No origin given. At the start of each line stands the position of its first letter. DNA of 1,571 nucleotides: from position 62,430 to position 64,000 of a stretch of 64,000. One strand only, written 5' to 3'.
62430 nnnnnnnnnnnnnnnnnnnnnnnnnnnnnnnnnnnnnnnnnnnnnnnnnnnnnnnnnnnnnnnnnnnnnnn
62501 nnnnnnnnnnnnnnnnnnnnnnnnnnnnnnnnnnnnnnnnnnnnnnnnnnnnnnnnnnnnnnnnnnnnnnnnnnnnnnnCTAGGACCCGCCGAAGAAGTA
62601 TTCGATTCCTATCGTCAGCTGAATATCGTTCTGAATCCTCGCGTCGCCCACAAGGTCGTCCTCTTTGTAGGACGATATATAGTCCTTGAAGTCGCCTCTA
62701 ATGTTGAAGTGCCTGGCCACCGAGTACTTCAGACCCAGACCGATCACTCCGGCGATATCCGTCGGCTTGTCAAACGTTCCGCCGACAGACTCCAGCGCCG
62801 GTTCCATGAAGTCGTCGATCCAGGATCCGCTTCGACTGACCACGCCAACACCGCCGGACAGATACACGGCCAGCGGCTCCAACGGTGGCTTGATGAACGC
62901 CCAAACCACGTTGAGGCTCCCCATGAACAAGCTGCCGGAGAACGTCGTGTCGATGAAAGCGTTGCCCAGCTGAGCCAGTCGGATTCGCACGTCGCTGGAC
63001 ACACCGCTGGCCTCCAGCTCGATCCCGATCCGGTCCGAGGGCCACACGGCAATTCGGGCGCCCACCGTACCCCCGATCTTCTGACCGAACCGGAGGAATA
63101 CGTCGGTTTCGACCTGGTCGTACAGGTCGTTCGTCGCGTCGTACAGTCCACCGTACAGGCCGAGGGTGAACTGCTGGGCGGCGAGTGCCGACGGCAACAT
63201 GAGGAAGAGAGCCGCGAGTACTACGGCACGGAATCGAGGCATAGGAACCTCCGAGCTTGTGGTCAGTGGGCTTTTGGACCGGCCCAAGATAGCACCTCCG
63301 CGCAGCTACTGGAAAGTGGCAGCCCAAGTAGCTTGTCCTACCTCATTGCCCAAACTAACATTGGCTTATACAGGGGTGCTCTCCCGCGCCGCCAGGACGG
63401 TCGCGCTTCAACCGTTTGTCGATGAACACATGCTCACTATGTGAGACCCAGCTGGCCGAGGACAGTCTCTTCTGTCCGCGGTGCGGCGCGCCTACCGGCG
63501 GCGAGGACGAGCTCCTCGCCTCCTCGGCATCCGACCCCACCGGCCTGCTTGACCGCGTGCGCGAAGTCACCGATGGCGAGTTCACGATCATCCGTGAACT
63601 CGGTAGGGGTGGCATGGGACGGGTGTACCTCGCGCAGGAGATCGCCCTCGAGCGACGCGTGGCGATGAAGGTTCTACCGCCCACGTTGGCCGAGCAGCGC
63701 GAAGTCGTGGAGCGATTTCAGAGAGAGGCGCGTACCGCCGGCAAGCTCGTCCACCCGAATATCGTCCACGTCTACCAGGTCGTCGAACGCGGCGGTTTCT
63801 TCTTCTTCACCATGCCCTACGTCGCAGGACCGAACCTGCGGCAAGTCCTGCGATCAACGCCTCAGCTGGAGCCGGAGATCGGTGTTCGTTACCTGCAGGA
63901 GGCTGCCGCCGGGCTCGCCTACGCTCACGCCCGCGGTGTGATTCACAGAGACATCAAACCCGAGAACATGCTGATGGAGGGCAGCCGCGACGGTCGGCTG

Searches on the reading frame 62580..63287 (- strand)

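Call 38: search_protein_families(library=pfam, proteins=[window:62580-63287:-], max_evalue=0.00001)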
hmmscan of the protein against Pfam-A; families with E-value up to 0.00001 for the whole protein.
window:62580-63287:- (235 aa): 1 family
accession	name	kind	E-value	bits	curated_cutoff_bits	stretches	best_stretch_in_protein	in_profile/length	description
PF13505.12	OMP_b-brl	-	2.5e-10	41.2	28.7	1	23-211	3-161/175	Outer membrane protein beta-barrel domain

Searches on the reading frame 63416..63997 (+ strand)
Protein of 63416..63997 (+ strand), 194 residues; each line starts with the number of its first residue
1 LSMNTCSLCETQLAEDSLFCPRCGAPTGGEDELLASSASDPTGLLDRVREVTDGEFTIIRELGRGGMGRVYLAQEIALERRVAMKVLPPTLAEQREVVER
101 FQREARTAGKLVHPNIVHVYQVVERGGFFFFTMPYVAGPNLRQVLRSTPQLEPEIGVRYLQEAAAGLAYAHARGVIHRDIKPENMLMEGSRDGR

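Call 38: search_protein_families(library=pfam, proteins=[window:63416-63997:+], max_evalue=0.00001)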
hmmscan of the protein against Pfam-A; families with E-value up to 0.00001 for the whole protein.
window:63416-63997:+ (194 aa): 2 families
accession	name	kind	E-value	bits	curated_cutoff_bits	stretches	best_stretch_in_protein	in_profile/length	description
PF00069.31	Pkinase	-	9.1e-27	94.5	31.7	1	57-188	2-132/263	Protein kinase domain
PF07714.23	PK_Tyr_Ser-Thr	-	4.2e-19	69.3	23.1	1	57-188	2-136/258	Protein tyrosine and serine/threonine kinase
